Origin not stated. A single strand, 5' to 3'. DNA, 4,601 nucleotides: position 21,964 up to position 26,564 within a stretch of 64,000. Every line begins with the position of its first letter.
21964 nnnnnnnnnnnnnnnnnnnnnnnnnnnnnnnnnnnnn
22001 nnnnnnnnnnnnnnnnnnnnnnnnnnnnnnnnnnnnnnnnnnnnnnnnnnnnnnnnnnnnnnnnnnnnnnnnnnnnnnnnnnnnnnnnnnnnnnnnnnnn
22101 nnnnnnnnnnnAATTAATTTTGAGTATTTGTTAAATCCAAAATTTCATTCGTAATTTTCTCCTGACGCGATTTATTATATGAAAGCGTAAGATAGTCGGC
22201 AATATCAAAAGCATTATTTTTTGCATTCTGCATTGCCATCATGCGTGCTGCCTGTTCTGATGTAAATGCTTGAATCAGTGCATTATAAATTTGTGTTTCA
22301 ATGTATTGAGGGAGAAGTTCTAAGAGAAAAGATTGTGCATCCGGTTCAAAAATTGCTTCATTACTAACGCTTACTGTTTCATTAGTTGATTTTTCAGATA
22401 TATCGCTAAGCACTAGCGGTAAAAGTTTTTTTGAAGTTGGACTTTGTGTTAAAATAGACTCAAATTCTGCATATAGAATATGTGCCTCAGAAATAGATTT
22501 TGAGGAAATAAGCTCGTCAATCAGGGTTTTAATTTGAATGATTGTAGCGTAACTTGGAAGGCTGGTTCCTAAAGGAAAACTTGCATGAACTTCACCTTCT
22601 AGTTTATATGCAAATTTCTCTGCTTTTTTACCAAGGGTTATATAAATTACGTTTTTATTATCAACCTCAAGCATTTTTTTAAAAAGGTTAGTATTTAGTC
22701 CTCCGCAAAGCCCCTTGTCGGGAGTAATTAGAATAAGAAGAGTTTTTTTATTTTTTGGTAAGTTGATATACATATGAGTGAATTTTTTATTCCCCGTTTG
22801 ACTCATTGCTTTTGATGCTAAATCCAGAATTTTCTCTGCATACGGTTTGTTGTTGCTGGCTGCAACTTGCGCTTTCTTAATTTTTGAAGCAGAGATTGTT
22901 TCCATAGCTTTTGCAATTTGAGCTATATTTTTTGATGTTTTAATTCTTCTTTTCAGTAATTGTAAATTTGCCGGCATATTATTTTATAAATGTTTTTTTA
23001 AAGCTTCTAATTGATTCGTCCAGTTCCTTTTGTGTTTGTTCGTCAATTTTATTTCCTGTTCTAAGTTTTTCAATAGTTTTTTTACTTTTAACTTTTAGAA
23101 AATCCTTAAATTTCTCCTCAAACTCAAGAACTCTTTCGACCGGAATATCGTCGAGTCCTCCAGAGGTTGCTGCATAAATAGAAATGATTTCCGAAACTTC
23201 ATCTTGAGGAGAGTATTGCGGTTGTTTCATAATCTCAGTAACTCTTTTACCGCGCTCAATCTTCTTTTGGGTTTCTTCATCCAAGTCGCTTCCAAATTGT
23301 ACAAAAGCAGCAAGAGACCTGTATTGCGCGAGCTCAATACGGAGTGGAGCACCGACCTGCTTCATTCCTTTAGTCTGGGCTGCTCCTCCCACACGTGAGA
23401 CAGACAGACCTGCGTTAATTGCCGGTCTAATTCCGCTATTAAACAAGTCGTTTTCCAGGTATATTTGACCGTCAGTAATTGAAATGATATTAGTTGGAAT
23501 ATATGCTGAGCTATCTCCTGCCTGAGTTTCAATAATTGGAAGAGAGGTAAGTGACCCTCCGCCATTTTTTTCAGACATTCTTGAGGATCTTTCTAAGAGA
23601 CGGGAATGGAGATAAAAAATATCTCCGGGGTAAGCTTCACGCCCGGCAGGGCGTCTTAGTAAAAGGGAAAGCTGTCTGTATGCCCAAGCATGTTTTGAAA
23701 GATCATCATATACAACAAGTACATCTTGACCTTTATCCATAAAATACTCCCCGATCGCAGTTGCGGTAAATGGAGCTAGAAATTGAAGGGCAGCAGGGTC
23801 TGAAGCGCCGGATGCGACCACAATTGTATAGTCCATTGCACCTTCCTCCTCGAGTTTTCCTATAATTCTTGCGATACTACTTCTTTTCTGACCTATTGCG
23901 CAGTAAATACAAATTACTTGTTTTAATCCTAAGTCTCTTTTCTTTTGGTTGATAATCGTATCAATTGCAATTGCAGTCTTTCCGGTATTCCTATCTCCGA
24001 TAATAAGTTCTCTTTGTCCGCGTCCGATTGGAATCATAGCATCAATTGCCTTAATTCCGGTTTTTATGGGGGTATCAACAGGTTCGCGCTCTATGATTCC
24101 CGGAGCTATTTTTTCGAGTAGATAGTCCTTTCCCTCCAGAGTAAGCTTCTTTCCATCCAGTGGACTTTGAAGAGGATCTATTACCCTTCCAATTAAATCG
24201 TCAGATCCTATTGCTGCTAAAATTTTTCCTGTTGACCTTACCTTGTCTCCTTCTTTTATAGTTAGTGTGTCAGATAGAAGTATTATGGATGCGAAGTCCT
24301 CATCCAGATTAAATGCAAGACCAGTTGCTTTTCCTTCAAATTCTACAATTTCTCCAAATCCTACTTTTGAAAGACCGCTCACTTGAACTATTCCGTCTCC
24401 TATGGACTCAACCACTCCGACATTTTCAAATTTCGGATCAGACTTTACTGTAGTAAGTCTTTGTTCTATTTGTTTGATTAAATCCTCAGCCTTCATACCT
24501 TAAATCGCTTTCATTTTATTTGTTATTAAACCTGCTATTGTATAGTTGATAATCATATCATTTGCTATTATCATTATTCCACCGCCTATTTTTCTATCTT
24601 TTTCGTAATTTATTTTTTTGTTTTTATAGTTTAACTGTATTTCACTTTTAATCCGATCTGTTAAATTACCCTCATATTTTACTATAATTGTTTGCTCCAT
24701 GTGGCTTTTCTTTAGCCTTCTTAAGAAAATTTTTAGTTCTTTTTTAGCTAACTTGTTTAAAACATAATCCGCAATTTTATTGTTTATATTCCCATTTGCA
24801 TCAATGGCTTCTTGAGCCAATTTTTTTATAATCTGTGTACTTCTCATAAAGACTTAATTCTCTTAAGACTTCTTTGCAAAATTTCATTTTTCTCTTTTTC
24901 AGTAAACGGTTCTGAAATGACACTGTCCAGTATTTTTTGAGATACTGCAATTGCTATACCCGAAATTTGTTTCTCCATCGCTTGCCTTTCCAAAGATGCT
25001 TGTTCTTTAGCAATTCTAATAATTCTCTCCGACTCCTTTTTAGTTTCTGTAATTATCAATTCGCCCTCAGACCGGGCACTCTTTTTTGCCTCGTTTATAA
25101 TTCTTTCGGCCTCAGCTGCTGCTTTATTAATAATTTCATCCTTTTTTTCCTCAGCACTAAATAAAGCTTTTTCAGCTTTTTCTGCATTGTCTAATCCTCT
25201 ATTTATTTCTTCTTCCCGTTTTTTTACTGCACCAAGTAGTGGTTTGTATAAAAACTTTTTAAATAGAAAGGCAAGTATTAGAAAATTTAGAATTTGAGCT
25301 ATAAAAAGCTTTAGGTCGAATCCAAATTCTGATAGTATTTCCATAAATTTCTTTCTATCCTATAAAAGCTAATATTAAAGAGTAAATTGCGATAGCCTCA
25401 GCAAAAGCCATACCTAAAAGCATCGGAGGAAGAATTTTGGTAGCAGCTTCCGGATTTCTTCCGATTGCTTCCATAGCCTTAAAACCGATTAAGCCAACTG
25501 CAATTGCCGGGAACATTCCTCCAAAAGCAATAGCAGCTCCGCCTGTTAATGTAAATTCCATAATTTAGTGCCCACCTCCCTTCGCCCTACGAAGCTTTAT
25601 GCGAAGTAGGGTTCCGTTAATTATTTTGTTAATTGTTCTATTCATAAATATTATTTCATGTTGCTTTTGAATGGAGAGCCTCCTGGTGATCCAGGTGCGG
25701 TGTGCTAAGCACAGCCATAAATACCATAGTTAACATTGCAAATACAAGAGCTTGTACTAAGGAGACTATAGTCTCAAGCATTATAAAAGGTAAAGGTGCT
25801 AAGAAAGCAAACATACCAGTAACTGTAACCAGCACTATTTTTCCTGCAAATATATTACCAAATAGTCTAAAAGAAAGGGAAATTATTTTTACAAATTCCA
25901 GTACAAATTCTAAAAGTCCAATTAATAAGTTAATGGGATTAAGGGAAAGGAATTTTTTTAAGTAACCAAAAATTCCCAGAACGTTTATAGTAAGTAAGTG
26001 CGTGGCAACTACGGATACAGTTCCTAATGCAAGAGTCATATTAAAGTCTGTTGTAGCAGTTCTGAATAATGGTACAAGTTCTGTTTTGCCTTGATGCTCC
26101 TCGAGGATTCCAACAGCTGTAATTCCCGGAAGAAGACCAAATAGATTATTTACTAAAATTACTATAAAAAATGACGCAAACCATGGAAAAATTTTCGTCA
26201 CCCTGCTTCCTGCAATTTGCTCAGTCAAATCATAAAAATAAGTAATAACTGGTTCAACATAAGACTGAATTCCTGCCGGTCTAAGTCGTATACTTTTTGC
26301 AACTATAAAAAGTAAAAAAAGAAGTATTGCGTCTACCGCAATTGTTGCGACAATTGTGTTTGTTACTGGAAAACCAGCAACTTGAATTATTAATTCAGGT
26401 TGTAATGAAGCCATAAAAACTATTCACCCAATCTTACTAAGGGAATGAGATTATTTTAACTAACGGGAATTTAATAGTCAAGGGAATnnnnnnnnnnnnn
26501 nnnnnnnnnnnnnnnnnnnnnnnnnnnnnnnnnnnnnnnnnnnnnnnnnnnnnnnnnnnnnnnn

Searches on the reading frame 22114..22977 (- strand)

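Call 53: search_protein_families(library=ncbifam, proteins=[window:22114-22977:-], max_evalue=0.00001)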
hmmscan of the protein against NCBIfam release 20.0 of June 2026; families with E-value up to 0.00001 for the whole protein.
window:22114-22977:- (287 aa): 13 families
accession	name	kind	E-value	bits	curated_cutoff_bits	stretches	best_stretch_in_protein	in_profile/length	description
TIGR01146.1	ATPsyn_F1gamma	equivalog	2.8e-69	234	194.45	1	3-282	2-279/286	ATP synthase F1 subunit gamma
NF010709.0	PRK14111.1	equivalog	6.5e-63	212.9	425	1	8-283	7-282/290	F0F1 ATP synthase subunit gamma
NF004145.0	PRK05621.1-2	equivalog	5.7e-62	209.9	317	1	3-282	2-295/306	F0F1 ATP synthase subunit gamma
NF004144.0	PRK05621.1-1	equivalog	2.7e-60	204.3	372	1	6-281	5-279/287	F0F1 ATP synthase subunit gamma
NF004146.0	PRK05621.1-4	equivalog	9.4e-54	182.8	342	1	3-282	2-289/296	F0F1 ATP synthase subunit gamma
NF009957.0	PRK13424.1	equivalog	8.7e-51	172.9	436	1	4-283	3-283/291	F0F1 ATP synthase subunit gamma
NF009959.0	PRK13426.1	equivalog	3.8e-48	164.5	394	1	4-283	3-285/291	F0F1 ATP synthase subunit gamma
NF004147.0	PRK05621.2-1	equivalog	3.1e-47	161.8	382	1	1-285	1-288/293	F0F1 ATP synthase subunit gamma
NF009960.0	PRK13427.1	equivalog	4e-42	144.7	432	1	7-282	6-281/289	F0F1 ATP synthase subunit gamma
NF009958.0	PRK13425.1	equivalog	1.9e-41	142.5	501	1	4-283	3-284/292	F0F1 ATP synthase subunit gamma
NF010708.0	PRK14110.1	equivalog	8.9e-40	136.9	445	1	8-285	9-286/291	F0F1 ATP synthase subunit gamma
NF009956.0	PRK13422.1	equivalog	5e-35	121.3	582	1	7-282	6-291/298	F0F1 ATP synthase subunit gamma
TIGR03323.1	alt_F1F0_F1_gam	exception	5.3e-24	85.1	282.35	1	8-282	1-278/285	alternate F1F0 ATPase, F1 subunit gamma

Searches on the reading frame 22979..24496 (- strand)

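Call 53: search_protein_families(library=ncbifam, proteins=[window:22979-24496:-], max_evalue=0.00001)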
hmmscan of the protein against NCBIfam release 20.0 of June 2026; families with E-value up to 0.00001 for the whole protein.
window:22979-24496:- (505 aa): 32 families (the best 25 are shown)
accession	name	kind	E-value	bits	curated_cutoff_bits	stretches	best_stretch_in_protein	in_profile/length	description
TIGR00962.1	atpA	equivalog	1e-216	720.5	484.45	1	2-504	3-502/503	F0F1 ATP synthase subunit alpha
NF009884.0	PRK13343.1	equivalog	3e-204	679.3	554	1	3-503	7-502/507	F0F1 ATP synthase subunit alpha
TIGR03324.1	alt_F1F0_F1_al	exception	2.8e-182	606.8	750.5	1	4-494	6-491/497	alternate F1F0 ATPase, F1 subunit alpha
NF045863.1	glide_MMOB1660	exception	2e-128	429.6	600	1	29-438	3-413/515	MMOB1660 family gliding motility ATPase complex subunit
NF005523.0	PRK07165.1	equivalog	2.3e-99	333.4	414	1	28-493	6-469/509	ATP F0F1 synthase subunit alpha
NF045936.2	MSC_0619_alpha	exception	2.2e-91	307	520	1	31-492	5-463/505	MSC_0619 family F1-like ATPase alpha subunit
TIGR02546.1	III_secr_ATP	equivalog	2e-55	188.2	604.75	1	24-430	4-408/423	type III secretion system ATPase SctN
TIGR03496.1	FliI_clade1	equivalog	6.9e-51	173.3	619.1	1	28-428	2-399/414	flagellar protein export ATPase FliI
TIGR01026.1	fliI_yscN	subfamily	2.9e-48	164.7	379.5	1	9-426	7-421/440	FliI/YscN family ATPase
TIGR03498.1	FliI_clade3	equivalog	2.4e-47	161.6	587.45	1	27-430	1-404/418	flagellar protein export ATPase FliI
TIGR03497.1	FliI_clade2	equivalog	5.9e-47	160.5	629.8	1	29-425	3-390/413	flagellar protein export ATPase FliI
NF003235.0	PRK04196.1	subfamily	1.6e-46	159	349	1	28-377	8-360/462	V-type ATP synthase subunit B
NF005295.0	PRK06820.1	equivalog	3.7e-46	158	690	1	4-426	7-421/440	EscN/YscN/HrcN family type III secretion system ATPase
NF005391.0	PRK06936.1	equivalog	2.1e-44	152.1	657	1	65-429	67-423/439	type III secretion system ATPase SctN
TIGR01041.1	ATP_syn_B_arch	equivalog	5.2e-42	143.8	844.65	1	29-377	5-356/458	ATP synthase subunit B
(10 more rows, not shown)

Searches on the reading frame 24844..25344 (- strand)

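Call 53: search_protein_families(library=ncbifam, proteins=[window:24844-25344:-], max_evalue=0.00001)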
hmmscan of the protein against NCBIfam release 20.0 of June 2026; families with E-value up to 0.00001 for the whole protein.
window:24844-25344:- (166 aa): 18 families
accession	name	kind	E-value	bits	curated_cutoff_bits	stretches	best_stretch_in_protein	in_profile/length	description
NF011043.0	PRK14473.1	equivalog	1.5e-24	86.8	168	1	6-163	3-160/164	F0F1 ATP synthase subunit B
TIGR01144.1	ATP_synt_b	equivalog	7.6e-23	81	65.5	1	17-157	1-141/147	F0F1 ATP synthase subunit B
NF004411.0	PRK05759.1-2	equivalog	1.4e-20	74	131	1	14-146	7-143/156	F0F1 ATP synthase subunit B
TIGR03321.1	alt_F1F0_F0_B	exception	2.1e-19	70.3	224.7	1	13-163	7-157/246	alternate F1F0 ATPase, F0 subunit B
NF011041.0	PRK14471.1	equivalog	4e-19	69.2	200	1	10-155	7-152/164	F0F1 ATP synthase subunit B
NF009987.0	PRK13453.1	equivalog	2.3e-18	66.5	172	1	14-158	21-165/173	F0F1 ATP synthase subunit B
NF009992.0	PRK13461.1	equivalog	1.5e-17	63.6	127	1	10-145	4-143/159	F0F1 ATP synthase subunit B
NF004413.0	PRK05759.1-4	equivalog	5.5e-16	59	197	1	15-146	8-143/156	F0F1 ATP synthase subunit B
NF009961.0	PRK13428.1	equivalog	4.4e-15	55.8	328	1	12-127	2-117/445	F0F1 ATP synthase subunit B/delta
NF011044.0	PRK14474.1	equivalog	5.3e-14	52.3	339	1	15-139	9-137/258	F0F1 ATP synthase subunit B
NF004412.0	PRK05759.1-3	equivalog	6.7e-14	52.2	156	1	14-153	30-169/185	F0F1 ATP synthase subunit B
NF011042.0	PRK14472.1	equivalog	1.8e-13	50.8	198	1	18-144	25-155/175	F0F1 ATP synthase subunit B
NF006293.0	PRK08476.1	equivalog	4.9e-13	49.5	118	1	10-128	6-124/141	F0F1 ATP synthase subunit B'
NF005606.0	PRK07352.1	equivalog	6.5e-13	48.8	137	1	5-164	14-173/175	F0F1 ATP synthase subunit B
NF005607.0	PRK07353.1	equivalog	3.2e-10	40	131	1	9-144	19-153/155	F0F1 ATP synthase subunit B'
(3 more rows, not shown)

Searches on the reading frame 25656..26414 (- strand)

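Call 53: search_protein_families(library=ncbifam, proteins=[window:25656-26414:-], max_evalue=0.00001)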
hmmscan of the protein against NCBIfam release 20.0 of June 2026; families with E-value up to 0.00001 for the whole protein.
window:25656-26414:- (252 aa): 13 families
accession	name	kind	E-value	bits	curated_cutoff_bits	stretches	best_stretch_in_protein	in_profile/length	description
NF004481.0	PRK05815.2-3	equivalog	8.7e-30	104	227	2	112-235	96-216/225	F0F1 ATP synthase subunit A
NF009954.0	PRK13420.1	equivalog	6.7e-29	101.2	272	2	112-235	95-215/229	F0F1 ATP synthase subunit A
NF004486.0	PRK05815.3-4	equivalog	3.9e-28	98.7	272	1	13-233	21-219/224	F0F1 ATP synthase subunit A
TIGR01131.1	ATP_synt_6_or_A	equivalog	3.9e-26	92.4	102.6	1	29-233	22-223/227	F0F1 ATP synthase subunit A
NF004479.0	PRK05815.1-4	equivalog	3e-25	88.9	268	1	15-234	15-231/238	F0F1 ATP synthase subunit A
NF009955.0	PRK13421.1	equivalog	6.6e-24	84.7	302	2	111-235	94-215/231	F0F1 ATP synthase subunit A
NF004477.0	PRK05815.1-1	equivalog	4.7e-20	72.2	280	1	19-236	42-264/268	F0F1 ATP synthase subunit A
NF004482.0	PRK05815.2-4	equivalog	4.4e-17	62.6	225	1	16-234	28-245/252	F0F1 ATP synthase subunit A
NF009953.0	PRK13419.1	equivalog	2.6e-16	59.9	460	1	113-248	192-341/346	F0F1 ATP synthase subunit A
NF004485.0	PRK05815.3-3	equivalog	5.3e-15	55.6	249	1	117-203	106-196/281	F0F1 ATP synthase subunit A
TIGR03306.1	altF1_A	exception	7.8e-15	55.1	302.1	1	112-235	94-214/217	alternate F1F0 ATPase, F0 subunit A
NF004484.0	PRK05815.3-2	equivalog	2.4e-14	53.7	234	2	117-236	99-223/226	F0F1 ATP synthase subunit A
NF004487.0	PRK05815.3-5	equivalog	7.2e-11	41.9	224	0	119-232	110-232/269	F0F1 ATP synthase subunit A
